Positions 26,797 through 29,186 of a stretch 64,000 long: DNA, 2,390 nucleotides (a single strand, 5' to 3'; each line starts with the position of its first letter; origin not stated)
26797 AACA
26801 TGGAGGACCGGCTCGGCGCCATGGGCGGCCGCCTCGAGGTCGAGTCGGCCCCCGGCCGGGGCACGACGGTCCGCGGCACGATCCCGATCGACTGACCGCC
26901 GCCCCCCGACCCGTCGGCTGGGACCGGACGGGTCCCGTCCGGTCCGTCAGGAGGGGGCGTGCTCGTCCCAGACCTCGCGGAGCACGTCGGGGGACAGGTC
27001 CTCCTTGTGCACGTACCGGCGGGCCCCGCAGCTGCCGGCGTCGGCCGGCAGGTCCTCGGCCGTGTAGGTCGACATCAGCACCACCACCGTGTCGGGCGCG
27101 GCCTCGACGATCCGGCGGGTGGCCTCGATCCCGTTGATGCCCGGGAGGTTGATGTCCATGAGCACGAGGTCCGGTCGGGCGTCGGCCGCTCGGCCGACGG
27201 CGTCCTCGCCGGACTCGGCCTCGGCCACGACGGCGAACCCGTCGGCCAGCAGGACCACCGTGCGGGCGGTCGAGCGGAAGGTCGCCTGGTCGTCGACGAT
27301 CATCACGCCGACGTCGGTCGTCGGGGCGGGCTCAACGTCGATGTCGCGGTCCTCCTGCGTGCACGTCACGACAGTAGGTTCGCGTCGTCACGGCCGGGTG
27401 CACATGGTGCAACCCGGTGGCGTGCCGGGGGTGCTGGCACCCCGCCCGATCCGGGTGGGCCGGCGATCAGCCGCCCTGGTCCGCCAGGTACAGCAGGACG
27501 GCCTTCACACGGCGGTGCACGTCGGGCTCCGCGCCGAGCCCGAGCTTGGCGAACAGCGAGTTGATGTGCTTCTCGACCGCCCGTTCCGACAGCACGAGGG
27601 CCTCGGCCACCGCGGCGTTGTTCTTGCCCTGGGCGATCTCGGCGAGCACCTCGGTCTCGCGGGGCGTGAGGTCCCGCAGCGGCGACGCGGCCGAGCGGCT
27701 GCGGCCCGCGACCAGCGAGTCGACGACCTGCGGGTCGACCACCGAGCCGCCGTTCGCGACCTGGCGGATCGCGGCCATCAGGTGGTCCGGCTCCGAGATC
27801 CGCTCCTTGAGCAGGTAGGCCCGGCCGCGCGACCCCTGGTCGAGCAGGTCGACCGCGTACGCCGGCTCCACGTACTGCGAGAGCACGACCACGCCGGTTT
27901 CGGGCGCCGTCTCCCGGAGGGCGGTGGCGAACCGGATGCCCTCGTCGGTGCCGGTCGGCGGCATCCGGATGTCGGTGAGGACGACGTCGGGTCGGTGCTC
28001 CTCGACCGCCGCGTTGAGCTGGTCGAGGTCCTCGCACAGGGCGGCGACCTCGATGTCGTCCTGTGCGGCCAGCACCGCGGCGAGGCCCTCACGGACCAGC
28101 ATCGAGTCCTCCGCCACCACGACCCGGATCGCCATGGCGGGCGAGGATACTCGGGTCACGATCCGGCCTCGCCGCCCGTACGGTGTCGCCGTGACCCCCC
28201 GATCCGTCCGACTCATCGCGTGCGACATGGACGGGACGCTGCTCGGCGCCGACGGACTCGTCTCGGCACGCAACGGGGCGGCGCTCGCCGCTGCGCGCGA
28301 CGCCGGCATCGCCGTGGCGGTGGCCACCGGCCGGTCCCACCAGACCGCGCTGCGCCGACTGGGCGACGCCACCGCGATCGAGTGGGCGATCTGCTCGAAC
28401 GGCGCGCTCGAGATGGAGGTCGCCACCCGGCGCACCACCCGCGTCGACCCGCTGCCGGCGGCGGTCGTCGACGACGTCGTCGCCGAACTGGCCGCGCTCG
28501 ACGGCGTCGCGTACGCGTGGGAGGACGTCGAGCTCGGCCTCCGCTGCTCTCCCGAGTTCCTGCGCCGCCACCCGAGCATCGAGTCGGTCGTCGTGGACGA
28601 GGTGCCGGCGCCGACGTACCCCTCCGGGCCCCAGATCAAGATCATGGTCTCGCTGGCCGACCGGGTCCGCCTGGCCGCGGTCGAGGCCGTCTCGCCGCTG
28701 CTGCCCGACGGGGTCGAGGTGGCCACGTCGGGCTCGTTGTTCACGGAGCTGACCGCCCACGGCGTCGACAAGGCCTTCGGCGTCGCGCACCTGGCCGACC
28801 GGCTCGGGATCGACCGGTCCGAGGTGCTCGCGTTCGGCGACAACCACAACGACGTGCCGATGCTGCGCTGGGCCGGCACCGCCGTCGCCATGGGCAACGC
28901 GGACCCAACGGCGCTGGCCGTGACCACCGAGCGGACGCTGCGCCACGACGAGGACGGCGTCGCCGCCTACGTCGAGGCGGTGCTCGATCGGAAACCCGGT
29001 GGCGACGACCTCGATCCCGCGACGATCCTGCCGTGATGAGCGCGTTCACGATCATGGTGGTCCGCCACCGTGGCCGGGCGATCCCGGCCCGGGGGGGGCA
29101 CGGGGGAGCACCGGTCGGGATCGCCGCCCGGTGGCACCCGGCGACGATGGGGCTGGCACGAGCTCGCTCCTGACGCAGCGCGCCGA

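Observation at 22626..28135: Signalling cluster: REC-LuxR-nucleotide cyclase fusion, two paralogous NarL regulators, orphan ABC ATPase and a 7+TM GAF histidine kinase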

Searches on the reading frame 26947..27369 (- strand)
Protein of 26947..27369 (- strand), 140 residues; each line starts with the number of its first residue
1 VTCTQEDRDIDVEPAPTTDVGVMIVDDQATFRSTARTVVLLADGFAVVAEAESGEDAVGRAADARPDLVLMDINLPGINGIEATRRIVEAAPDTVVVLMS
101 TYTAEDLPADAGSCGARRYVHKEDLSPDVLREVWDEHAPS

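Call 4: search_protein_families(library=pfam, proteins=[window:26947-27369:-], max_evalue=0.01)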
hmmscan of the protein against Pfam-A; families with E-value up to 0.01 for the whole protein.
window:26947-27369:- (140 aa): 1 family
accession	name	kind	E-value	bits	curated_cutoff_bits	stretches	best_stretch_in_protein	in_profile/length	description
PF00072.30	Response_reg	-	7.5e-23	81.3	30.2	1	22-123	1-100/111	Response regulator receiver domain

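Call 19: search_protein_families(library=ncbifam, proteins=[window:26947-27369:-], max_evalue=0.01)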
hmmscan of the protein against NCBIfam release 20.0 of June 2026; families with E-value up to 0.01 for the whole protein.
window:26947-27369:- (140 aa): 88 families (the best 25 are shown)
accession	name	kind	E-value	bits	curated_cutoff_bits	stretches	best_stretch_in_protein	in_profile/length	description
NF007018.1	PRK09483.1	equivalog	2.1e-23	83.1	280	1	21-132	3-114/217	UvrY/SirA/GacA family response regulator transcription factor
NF041367.1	CheY_Halo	equivalog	4.7e-20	72.1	200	1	22-134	1-111/114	chemotaxis protein CheY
NF001965.0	PRK00742.1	subfamily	7.1e-20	71.5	293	1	20-124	4-109/357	chemotaxis-specific protein-glutamate methyltransferase CheB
NF007935.0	PRK10651.1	equivalog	7.1e-19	67.8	250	1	19-130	6-116/216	two-component system response regulator NarL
NF009206.0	PRK12555.1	subfamily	1.1e-16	60.8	342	1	22-121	3-103/340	chemotaxis-specific protein-glutamate methyltransferase CheB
NF052445.1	RespRegMctR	equivalog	8.4e-16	58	300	1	20-124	2-106/205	two-component system response regulator MctR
NF008469.0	PRK11361.1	equivalog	1.1e-15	57.4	714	1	21-122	6-105/461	acetoacetate metabolism transcriptional regulator AtoC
NF047785.1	respo_reg_MadR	equivalog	8.8e-15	54.6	300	1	21-123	2-107/209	MadR family response regulator transcription factor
NF007708.0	PRK10403.1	equivalog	3.9e-13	49.4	343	1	18-132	5-118/215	nitrate/nitrite response regulator protein NarP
NF011896.0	PRK15369.1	equivalog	8.8e-13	48.3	242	1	20-123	4-107/211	two component system response regulator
NF040689.1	MtrAB_MtrA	equivalog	1.1e-12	47.8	300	1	22-122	1-98/219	MtrAB system response regulator MtrA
NF041733.1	resp_reg_CseB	equivalog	3.5e-11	42.9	350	1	22-122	3-100/228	two-component system response regulator CseB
NF007419.0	PRK09958.1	equivalog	3.6e-11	43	251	1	23-124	4-104/204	acid-sensing system DNA-binding response regulator EvgA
NF008318.0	PRK11107.1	equivalog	1.5e-10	39.8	890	1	10-91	658-737/920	two-component sensor histidine kinase BarA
NF046022.1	RespRegCpdRBruc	equivalog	4.5e-10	39.5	180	1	23-114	5-94/120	cell cycle two-component system response regulator CpdR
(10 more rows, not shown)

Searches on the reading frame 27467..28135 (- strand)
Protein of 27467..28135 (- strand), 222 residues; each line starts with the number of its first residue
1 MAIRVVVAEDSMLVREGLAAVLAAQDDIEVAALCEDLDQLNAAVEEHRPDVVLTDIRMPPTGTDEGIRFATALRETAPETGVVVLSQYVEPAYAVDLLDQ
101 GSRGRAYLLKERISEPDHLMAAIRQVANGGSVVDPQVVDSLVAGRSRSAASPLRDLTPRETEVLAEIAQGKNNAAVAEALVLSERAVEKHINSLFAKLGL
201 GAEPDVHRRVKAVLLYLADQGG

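Call 4: search_protein_families(library=pfam, proteins=[window:27467-28135:-], max_evalue=0.01)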
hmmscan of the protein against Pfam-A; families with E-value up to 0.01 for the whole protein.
window:27467-28135:- (222 aa): 3 families
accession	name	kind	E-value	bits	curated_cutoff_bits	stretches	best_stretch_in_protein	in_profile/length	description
PF00072.30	Response_reg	-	7.1e-17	62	30.2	1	5-123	1-110/111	Response regulator receiver domain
PF00196.25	GerE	-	3.2e-13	49.5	23.5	1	156-202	3-49/57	Bacterial regulatory proteins, luxR family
PF20368.3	DUF6663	-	0.0041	17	27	1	32-95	20-84/243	Family of unknown function (DUF6663)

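Call 19: search_protein_families(library=ncbifam, proteins=[window:27467-28135:-], max_evalue=0.01)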
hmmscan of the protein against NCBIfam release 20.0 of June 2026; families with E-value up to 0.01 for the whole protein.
window:27467-28135:- (222 aa): 44 families (the best 25 are shown)
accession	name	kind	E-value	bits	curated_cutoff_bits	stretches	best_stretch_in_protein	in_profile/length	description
NF047785.1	respo_reg_MadR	equivalog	1.4e-32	112.8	300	1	3-202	1-195/209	MadR family response regulator transcription factor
NF052445.1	RespRegMctR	equivalog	2.8e-32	111.8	300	1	3-207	2-196/205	two-component system response regulator MctR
NF007935.0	PRK10651.1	equivalog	1.8e-25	89.4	250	1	4-201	8-201/216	two-component system response regulator NarL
NF011896.0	PRK15369.1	equivalog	3.4e-25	88.9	242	1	2-199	3-193/211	two component system response regulator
NF007708.0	PRK10403.1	equivalog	9e-24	84.1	343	1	3-221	7-213/215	nitrate/nitrite response regulator protein NarP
NF007018.1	PRK09483.1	equivalog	4.2e-20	72.3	280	1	3-203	2-196/217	UvrY/SirA/GacA family response regulator transcription factor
NF007685.0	PRK10360.1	equivalog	9.4e-19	68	258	1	3-210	2-192/196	response regulator transcription factor UhpA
NF041830.1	RR_TF_ErdR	exception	1.7e-13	50.8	390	1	4-201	3-196/213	response regulator transcription factor ErdR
NF006900.1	PRK09390.1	equivalog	2.9e-13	49.8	255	1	4-199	6-186/203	response regulator FixJ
NF007403.0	PRK09935.1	equivalog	4.3e-12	46.1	271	1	5-201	6-195/210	fimbria biosynthesis transcriptional regulator FimZ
NF007419.0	PRK09958.1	equivalog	1.6e-11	44.2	251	1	6-199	4-187/204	acid-sensing system DNA-binding response regulator EvgA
NF001965.0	PRK00742.1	subfamily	6e-11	42.1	293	1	1-90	2-87/357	chemotaxis-specific protein-glutamate methyltransferase CheB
NF008098.0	PRK10840.1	equivalog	5.8e-10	39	235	1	3-202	4-197/216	response regulator transcription factor RcsB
NF040749.1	tetrathio_RR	equivalog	6.3e-10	39.1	290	1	35-198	30-176/191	tetrathionate respiration response regulator TtrR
NF007505.1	PRK10100.1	equivalog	9.9e-10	38.4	250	1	116-199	103-188/204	biofilm master transcriptional regulator CsgD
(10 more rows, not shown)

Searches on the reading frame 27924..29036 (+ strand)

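Call 4: search_protein_families(library=pfam, proteins=[window:27924-29036:+], max_evalue=0.01)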
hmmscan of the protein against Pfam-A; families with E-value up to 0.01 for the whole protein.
window:27924-29036:+ (370 aa): 4 families
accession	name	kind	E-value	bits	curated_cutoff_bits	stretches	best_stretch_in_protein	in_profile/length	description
PF08282.18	Hydrolase_3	-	5e-43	148.1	20.9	1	98-349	1-254/255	haloacid dehalogenase-like hydrolase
PF00702.32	Hydrolase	-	1.7e-10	42.1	26.4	1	276-318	149-191/191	haloacid dehalogenase-like hydrolase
PF05116.19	S6PP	-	2.9e-10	40.6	20.3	1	271-341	154-224/247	Sucrose-6F-phosphate phosphohydrolase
PF12710.13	HAD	-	2.9e-05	25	27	1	275-315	147-189/189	haloacid dehalogenase-like hydrolase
